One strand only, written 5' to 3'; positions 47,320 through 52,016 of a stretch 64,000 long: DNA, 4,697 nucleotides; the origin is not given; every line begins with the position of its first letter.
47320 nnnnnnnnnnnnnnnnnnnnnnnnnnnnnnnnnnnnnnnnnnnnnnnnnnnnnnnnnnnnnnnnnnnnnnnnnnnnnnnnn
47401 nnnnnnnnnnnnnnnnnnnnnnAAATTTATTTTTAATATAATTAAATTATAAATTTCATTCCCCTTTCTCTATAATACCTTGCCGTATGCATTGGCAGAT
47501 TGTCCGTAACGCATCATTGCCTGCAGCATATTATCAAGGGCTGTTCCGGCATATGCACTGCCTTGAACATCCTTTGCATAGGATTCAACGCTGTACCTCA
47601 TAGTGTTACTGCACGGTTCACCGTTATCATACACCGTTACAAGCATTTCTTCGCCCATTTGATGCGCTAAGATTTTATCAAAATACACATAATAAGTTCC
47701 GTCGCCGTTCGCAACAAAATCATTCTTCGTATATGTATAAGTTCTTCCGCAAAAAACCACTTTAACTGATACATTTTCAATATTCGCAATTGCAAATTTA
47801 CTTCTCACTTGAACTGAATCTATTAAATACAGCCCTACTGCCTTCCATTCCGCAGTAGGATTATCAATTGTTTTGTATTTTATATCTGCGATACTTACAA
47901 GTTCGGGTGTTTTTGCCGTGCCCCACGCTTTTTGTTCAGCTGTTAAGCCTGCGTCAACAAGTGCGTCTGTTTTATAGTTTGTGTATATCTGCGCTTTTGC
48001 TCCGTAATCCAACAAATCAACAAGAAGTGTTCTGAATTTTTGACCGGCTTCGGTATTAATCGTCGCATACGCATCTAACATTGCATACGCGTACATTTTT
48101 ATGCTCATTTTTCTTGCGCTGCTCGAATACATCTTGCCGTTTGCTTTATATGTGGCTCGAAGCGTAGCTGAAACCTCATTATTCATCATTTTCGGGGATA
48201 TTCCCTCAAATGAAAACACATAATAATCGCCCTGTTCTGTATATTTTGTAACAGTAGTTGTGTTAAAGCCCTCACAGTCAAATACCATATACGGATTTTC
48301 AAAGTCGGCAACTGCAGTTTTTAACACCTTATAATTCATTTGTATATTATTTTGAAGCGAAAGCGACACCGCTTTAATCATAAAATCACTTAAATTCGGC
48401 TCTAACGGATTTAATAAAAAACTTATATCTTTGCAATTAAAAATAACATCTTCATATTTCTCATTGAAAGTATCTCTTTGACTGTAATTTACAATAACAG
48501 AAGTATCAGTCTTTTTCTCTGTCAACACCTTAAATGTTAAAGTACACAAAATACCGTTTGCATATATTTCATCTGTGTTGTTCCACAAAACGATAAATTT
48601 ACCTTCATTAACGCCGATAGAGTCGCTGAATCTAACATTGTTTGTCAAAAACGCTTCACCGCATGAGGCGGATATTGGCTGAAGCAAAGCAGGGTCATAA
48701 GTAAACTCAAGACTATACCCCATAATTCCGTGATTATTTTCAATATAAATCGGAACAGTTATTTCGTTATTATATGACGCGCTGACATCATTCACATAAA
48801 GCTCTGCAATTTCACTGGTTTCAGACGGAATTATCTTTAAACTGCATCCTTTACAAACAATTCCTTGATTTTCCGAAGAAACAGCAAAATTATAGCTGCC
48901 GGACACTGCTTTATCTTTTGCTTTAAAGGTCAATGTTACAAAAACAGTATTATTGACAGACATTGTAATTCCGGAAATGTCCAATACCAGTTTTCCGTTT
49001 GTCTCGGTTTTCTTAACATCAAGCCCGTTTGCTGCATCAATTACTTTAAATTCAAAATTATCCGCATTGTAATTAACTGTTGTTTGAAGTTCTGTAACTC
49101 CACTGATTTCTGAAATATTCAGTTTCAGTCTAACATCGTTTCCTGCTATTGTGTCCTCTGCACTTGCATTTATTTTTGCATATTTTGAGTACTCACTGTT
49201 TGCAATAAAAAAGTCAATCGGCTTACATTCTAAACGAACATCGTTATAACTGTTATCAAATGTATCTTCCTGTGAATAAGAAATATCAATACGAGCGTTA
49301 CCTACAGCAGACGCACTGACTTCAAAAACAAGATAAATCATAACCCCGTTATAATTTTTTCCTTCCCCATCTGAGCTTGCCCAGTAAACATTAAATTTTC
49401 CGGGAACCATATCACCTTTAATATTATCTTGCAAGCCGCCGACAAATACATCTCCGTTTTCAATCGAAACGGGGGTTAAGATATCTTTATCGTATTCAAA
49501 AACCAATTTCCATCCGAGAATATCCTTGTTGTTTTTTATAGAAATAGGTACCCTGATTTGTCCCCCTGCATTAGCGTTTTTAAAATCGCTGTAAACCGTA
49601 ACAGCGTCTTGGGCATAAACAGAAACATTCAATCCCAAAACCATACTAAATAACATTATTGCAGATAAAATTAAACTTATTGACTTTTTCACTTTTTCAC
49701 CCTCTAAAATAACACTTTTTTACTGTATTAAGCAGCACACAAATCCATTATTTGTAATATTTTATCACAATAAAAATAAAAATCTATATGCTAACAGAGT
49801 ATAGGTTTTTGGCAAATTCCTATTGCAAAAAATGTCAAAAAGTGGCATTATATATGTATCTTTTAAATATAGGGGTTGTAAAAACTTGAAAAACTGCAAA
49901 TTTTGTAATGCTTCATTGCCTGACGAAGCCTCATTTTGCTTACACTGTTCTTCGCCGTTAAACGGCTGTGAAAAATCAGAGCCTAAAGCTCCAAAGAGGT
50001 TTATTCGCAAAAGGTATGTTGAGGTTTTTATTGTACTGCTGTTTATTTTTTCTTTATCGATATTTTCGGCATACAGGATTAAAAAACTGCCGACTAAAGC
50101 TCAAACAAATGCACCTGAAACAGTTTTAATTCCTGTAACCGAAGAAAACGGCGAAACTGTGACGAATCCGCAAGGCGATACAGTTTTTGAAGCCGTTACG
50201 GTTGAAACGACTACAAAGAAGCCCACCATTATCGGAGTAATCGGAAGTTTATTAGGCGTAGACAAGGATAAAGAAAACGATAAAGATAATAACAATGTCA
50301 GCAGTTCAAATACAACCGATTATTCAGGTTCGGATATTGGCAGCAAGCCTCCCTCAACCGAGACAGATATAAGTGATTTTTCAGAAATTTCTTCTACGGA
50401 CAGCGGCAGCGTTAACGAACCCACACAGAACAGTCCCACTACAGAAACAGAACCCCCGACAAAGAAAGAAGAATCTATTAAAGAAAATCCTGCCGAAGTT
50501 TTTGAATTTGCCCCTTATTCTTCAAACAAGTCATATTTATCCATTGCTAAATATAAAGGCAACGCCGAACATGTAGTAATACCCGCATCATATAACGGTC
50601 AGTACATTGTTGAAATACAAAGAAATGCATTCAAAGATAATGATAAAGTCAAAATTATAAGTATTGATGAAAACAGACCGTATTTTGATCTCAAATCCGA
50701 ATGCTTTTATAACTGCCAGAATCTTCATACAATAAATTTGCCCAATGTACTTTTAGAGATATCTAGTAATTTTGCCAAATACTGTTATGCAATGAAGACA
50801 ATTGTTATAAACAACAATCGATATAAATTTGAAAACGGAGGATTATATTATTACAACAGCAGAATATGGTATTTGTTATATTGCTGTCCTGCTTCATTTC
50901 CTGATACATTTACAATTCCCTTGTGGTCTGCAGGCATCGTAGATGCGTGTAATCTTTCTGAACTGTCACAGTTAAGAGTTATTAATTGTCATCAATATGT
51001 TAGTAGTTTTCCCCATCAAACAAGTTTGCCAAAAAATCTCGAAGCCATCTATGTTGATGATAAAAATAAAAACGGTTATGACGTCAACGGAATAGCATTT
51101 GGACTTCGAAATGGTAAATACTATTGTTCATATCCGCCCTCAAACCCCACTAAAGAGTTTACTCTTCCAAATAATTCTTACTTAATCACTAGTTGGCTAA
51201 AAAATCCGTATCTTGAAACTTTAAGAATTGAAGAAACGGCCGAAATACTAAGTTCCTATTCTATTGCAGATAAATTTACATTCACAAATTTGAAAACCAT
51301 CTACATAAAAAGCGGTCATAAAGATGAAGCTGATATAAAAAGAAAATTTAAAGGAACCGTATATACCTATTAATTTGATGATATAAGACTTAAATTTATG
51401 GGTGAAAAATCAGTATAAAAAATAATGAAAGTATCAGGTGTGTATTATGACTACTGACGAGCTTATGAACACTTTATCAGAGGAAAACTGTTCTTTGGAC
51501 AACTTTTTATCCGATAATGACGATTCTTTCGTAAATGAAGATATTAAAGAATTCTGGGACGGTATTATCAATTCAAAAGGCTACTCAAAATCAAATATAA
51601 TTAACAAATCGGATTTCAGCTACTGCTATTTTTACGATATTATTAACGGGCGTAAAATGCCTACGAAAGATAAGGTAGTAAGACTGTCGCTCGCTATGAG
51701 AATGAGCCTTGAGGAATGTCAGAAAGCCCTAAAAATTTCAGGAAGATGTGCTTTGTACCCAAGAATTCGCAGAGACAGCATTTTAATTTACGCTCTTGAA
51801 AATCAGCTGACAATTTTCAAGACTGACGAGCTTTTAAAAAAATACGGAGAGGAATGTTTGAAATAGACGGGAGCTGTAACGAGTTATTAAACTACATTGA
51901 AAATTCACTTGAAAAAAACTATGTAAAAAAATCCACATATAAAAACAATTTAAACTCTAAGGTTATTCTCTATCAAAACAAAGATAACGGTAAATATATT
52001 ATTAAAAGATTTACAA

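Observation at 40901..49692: Self-contained cohesin-dockerin module that appears to display a giant CHAP peptidoglycan hydrolase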

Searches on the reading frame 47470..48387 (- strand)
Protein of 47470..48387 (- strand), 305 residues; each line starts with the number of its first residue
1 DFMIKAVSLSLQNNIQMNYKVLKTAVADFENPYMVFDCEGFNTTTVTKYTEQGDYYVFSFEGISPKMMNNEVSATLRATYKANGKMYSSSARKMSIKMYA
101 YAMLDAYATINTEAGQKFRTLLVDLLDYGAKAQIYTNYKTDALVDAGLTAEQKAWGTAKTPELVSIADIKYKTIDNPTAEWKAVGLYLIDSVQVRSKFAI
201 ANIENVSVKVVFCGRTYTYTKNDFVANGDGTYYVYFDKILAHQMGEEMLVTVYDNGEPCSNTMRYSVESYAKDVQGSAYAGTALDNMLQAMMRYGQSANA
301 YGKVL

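Call 42: predict_structure(alignment_id=A2)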
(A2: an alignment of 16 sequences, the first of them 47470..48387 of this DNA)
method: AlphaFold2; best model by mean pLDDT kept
length: 305 residues; sequences in the alignment: 16
mean_pLDDT: 93.9   pTM: 0.88
mean pLDDT of the five models: 93.9, 93.9, 93.6, 93.6, 93.4
residues with pLDDT >= 90: 270; 70-90: 33; 50-70: 2; < 50: 0
segments of 3 or more residues with pLDDT < 50: none
pLDDT, mean of each block of 10 residues (from residue 1): 91 83 95 92 92 95 88 96 96 95 93 95 96 93 95 94 96 96 89 93 96 97 95 94 94 97 97 96 96 94 89
secondary structure, 60 per line:
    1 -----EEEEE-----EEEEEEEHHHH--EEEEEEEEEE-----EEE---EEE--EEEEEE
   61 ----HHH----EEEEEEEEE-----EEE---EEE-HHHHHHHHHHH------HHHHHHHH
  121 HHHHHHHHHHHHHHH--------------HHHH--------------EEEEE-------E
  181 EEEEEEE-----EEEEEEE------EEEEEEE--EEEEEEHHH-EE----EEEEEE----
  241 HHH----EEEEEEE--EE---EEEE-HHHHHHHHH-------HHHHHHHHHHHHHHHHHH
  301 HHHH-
elements in order: E6-10 E16-22 H23-26 E29-38 E44-46 E50-52 E55-60 E72-80 E86-88 E92-94 H96-106 H113-135 H150-153 E168-172 E180-187 E193-199 E206-212 E215-220 E231-236 E248-254 E262-265 H267-275 H283-304

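Call 45: fold_search(model_id=the predicted structure, library=pdb)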
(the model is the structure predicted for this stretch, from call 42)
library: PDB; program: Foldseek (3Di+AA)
matches with E <= 10: 1617; with E <= 0.001: 19
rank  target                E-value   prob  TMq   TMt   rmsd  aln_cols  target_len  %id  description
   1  5e4e_C                6.8e-05  1.00  0.21  0.21  16.1       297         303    9  Engineered Interleukin-13 bound to receptor (released 2015-12-02)
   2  3ux9_D                1.8e-04  0.99  0.20  0.26  18.0       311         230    6  Structural insights into a human anti-IFN antibody exerting therapeutic potential for systemic lupus erythematosus (released 2012-02-29)
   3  6qbc_L                2.2e-04  0.99  0.20  0.27  17.3       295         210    6  structure of anti-Mcl1 Fab (released 2019-11-06)
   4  8d6a_B                2.3e-04  0.98  0.24  0.19  20.3       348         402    7  Cryo-EM structure of human LIF signaling complex: model containing the interaction core region (released 2023-03-29)
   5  3qt2_A                2.8e-04  0.97  0.19  0.19  18.0       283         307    8  Structure of a cytokine ligand-receptor complex (released 2012-02-01)
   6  2e8y_A                2.8e-04  0.96  0.16  0.08  18.8       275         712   11  Crystal structure of pullulanase type I from Bacillus subtilis str. 168 (released 2008-02-19)
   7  8cif_L                3.2e-04  0.99  0.21  0.28  19.1       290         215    6  Bovine naive ultralong antibody AbD08 collected at 293K (released 2023-05-24)
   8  4tsa_L                4.7e-04  0.98  0.20  0.28  18.1       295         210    5  Structure of a lysozyme FAb complex (released 2015-07-08)
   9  3ux9_B                4.7e-04  0.97  0.21  0.26  18.0       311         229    5  Structural insights into a human anti-IFN antibody exerting therapeutic potential for systemic lupus erythematosus (released 2012-02-29)
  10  7s2s_D                4.9e-04  1.00  0.23  0.33  16.6       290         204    5  nanobody bound to Interleukin-2Rbeta (released 2022-03-30)
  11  2r15_A                4.9e-04  0.97  0.21  0.28  17.7       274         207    9  Crystal structure of the myomesin domains 12 and 13 (released 2008-01-29)
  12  7s2s_B                5.5e-04  0.99  0.22  0.31  16.9       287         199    6  nanobody bound to Interleukin-2Rbeta (released 2022-03-30)
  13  6xca_L                6.5e-04  0.97  0.21  0.29  18.1       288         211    6  Crystal structure of an anti-SARS-CoV-2 human neutralizing antibody Fab fragment, C105 (released 2020-07-01)
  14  6srv_MMM              6.9e-04  0.93  0.19  0.25  18.5       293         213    5  Structure of the arginase-2-inhibitory human antigen-binding fragment Fab C0021144 (released 2020-06-10)
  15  7tqg_L                9.0e-04  0.97  0.20  0.28  17.8       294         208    7  Crystal Structure of IOMA Fab inferred germline (released 2023-03-01)
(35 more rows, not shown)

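Call 89: fold_search(model_id=the predicted structure, library=viral)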
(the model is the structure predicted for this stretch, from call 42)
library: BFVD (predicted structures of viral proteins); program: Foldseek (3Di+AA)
matches with E <= 10: 1029; with E <= 0.001: 19
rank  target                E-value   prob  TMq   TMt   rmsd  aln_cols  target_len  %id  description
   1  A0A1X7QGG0            8.7e-06  1.00  0.26  0.09  15.4       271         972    7  (no name in the UniProt tables at hand)
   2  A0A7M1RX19            2.9e-05  0.98  0.20  0.11  16.6       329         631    9  Uncharacterized protein [uncultured phage cr8_1]
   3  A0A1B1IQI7            6.7e-05  0.97  0.20  0.16  18.7       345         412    9  (no name in the UniProt tables at hand)
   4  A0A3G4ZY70            1.3e-04  0.98  0.21  0.09  27.1       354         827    9  Uncharacterized protein [Gaeavirus sp.]
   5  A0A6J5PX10            1.6e-04  0.85  0.21  0.11  25.8       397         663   10  Uncharacterized protein [uncultured Caudovirales phage]
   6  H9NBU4                2.1e-04  0.99  0.24  0.16  18.6       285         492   12  (no name in the UniProt tables at hand)
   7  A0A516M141            2.2e-04  0.98  0.21  0.21  19.5       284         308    9  (no name in the UniProt tables at hand)
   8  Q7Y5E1                2.2e-04  0.96  0.20  0.22  15.4       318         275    8  Tail protein Pb3 (Fragment) [Tequintavirus T5]
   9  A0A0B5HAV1            3.9e-04  0.96  0.20  0.08  15.9       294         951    9  Tail-3 protein [Vibrio phage phi 3]
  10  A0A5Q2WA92            4.3e-04  0.98  0.19  0.06  17.6       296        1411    9  (no name in the UniProt tables at hand)
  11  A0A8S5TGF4            5.4e-04  0.87  0.21  0.12  23.0       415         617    9  Uncharacterized protein [Phage sp. ctL4h4]
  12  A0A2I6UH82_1          5.7e-04  0.92  0.23  0.07  24.7       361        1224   11  (no name in the UniProt tables at hand)
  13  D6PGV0                6.4e-04  0.98  0.21  0.06  16.2       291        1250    9  (no name in the UniProt tables at hand)
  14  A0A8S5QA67            7.5e-04  0.57  0.14  0.07  20.6       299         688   13  Uncharacterized protein [Siphoviridae sp. ctdcr45]
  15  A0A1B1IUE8            8.4e-04  0.97  0.21  0.28  19.1       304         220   10  (no name in the UniProt tables at hand)
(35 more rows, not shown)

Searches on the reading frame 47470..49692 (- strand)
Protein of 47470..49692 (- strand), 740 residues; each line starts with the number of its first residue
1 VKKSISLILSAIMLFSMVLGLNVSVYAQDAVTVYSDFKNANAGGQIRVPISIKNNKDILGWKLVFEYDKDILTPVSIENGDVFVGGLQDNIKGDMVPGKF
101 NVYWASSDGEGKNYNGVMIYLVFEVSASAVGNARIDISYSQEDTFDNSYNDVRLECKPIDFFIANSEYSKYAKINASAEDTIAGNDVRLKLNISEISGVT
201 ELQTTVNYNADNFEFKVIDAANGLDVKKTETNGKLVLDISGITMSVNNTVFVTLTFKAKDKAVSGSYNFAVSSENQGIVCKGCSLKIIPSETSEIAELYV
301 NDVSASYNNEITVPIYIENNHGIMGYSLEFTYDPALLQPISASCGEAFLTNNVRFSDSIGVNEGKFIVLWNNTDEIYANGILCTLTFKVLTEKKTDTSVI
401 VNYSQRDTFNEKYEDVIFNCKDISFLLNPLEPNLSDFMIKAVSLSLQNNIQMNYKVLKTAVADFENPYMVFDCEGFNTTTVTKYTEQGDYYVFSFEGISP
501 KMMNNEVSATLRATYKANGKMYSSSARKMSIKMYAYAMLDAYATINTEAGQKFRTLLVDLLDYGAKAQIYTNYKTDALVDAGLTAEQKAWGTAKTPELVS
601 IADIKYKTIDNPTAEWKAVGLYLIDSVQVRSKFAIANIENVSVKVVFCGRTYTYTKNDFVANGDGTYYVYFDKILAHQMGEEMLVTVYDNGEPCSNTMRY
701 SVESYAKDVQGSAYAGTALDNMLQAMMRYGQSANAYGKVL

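Call 5: search_protein_families(library=pfam, proteins=[window:47470-49692:-], max_evalue=0.01)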
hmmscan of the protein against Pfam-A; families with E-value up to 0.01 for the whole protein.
window:47470-49692:- (740 aa): 1 family
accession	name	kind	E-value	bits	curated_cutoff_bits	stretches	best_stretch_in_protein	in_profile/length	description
PF00963.24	Cohesin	-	2.4e-30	106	24.1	3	298-402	3-114/139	Cohesin domain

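Call 9: search_protein_families(library=ncbifam, proteins=[window:47470-49692:-], max_evalue=0.1)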
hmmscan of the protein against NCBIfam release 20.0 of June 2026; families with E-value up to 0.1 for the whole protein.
window:47470-49692:- (740 aa): 0 families

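Call 19: list_cluster_members(proteins=[window:47470-49692:-, window:42227-47404:-, window:41013-42170:-, window:40901-41029:-, window:32310-35492:+, window:53443-55458:+, window:14187-15866:-, window:4243-6144:+, window:49823-51373:+, window:38762-39973:-])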
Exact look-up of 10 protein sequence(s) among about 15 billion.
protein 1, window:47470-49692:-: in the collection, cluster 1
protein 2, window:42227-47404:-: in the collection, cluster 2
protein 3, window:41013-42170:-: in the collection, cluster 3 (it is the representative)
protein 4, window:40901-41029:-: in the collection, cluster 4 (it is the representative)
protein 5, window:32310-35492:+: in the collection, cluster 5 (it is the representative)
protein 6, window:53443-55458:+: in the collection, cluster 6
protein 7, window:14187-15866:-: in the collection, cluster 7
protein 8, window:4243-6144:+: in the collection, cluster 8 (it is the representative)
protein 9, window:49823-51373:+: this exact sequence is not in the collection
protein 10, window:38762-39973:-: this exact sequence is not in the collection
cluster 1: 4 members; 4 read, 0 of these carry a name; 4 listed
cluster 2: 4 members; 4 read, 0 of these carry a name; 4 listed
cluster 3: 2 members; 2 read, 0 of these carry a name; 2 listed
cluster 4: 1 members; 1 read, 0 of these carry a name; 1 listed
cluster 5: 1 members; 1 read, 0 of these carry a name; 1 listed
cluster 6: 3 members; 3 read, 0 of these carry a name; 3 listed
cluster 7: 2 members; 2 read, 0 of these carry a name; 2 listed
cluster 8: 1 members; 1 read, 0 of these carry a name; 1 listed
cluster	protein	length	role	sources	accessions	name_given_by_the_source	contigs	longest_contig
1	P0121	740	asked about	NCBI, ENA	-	-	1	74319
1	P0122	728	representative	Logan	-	-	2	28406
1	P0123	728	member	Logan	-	-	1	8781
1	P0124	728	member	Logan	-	-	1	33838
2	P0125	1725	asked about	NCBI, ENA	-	-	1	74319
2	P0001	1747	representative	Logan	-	-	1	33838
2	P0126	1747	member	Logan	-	-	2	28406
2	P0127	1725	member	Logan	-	-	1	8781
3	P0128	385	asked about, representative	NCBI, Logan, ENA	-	-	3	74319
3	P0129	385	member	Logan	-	-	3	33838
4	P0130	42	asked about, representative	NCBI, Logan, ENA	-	-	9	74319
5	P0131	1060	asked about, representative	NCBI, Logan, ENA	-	-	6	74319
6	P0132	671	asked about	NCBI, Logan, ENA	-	-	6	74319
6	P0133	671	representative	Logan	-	-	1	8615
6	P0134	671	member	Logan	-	-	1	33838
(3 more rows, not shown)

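Call 21: find_encoding_contigs(protein=window:47470-49692:-, flank=10000, max_places=6)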
Protein window:47470-49692:- (740 aa): no gene with exactly this product is on record in the collection.

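Call 31: search_solved_structures(query=window:47470-49692:-, max_evalue=0.01, show_alignments=1)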
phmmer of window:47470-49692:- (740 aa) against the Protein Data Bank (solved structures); distinct sequences matched with E-value up to 0.01: 5.
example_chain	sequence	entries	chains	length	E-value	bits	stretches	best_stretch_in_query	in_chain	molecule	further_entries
3l8q_A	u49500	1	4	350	4.7e-05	25.2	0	296-351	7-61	Cellulosomal scaffoldin adaptor protein B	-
1qzn_A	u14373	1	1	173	0.0073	17.9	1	294-352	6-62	cellulosomal scaffoldin adaptor protein B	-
3f2l_A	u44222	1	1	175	0.0075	17.9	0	296-351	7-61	Cellulosomal scaffoldin adaptor protein B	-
1zv9_A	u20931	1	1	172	0.0081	17.8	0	296-350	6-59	Cellulosomal scaffoldin adaptor protein B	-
3bwz_A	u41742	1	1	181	0.0081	17.8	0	296-350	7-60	Cellulosomal scaffoldin adaptor protein B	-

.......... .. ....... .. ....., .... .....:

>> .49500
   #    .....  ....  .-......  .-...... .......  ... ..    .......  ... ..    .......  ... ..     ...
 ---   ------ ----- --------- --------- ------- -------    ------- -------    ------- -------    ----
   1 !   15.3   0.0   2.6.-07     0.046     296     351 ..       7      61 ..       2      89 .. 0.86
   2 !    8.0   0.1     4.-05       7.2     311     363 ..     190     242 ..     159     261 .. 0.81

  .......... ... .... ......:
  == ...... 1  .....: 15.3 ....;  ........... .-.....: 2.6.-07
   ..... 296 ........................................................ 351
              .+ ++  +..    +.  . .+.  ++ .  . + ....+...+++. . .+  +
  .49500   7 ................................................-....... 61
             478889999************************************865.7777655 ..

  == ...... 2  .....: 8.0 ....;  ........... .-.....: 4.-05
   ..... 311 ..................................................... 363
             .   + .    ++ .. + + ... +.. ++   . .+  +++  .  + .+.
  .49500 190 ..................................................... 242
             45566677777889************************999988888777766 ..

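Call 33: find_homologous_proteins(query=window:47470-49692:-, max_evalue=0.00001)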
Query window:47470-49692:- (740 aa): 89 proteins with E <= 0.00001 among 8000 candidates.
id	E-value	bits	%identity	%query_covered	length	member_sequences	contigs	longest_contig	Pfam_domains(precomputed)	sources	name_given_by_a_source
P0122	0.0e+0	1610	99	98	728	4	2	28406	PF00963.25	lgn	-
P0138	0.0e+0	1452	88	100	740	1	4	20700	PF00963.25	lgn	-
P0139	0.0e+0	1133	69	58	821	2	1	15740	PF00963.25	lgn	-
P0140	4.6e-293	992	64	58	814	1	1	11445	PF00963.25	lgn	-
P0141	4.8e-284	962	57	58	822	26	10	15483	PF00963.25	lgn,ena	-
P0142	6.5e-281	952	63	58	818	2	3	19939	PF00963.25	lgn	-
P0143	1.7e-266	904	56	100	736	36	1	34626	PF00963.25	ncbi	-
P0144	6.8e-265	899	57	64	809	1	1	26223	PF00963.25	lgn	-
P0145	1.2e-254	865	52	58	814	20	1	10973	PF00963.25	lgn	-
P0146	7.5e-253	859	59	60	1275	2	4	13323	PF13306.13,PF00963.25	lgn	-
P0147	9.3e-252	855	50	58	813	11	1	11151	PF00963.25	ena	-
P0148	6.8e-249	846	39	96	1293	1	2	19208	PF13306.13,PF00963.25,PF13855.13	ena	-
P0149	6.6e-248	843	47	68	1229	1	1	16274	PF13306.13,PF00963.25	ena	-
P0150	8.6e-239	813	53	100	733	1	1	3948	PF00963.25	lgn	-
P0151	8.8e-239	813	53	100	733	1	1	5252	PF00963.25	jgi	jgi:hypothetical protein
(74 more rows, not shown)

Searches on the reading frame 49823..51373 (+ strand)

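Call 5: search_protein_families(library=pfam, proteins=[window:49823-51373:+], max_evalue=0.01)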
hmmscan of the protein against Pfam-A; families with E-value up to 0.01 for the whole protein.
window:49823-51373:+ (516 aa): 2 families
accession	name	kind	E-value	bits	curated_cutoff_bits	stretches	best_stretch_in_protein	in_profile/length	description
PF13306.12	LRR_5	-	7.8e-09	36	27.7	1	263-338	23-117/127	BspA type Leucine rich repeat region (6 copies)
PF13240.11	Zn_Ribbon_1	-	0.0004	20.5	25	1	25-46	2-23/23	zinc-ribbon domain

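Call 9: search_protein_families(library=ncbifam, proteins=[window:49823-51373:+], max_evalue=0.1)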
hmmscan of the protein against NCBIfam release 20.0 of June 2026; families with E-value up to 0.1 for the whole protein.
window:49823-51373:+ (516 aa): 0 families

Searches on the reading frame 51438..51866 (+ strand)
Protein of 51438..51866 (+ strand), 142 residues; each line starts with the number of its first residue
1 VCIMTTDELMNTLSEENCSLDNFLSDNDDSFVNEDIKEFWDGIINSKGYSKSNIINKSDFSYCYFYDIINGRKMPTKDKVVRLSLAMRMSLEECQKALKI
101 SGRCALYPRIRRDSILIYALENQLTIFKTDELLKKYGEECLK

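Call 5: search_protein_families(library=pfam, proteins=[window:51438-51866:+], max_evalue=0.01)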
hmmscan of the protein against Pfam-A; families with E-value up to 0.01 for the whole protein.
window:51438-51866:+ (142 aa): 0 families

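Call 9: search_protein_families(library=ncbifam, proteins=[window:51438-51866:+], max_evalue=0.1)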
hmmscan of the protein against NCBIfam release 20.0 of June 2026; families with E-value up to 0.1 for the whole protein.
window:51438-51866:+ (142 aa): 3 families
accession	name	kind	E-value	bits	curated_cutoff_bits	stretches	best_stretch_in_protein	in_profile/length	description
NF001075.0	PRK00118.2-6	equivalog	0.03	14.7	151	1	77-133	30-85/114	putative DNA-binding protein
NF045758.2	YlxM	equivalog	0.031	14.4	80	1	79-128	23-71/72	YlxM family DNA-binding protein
NF001067.0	PRK00118.1-2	equivalog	0.078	13.4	156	0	89-131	39-80/110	putative DNA-binding protein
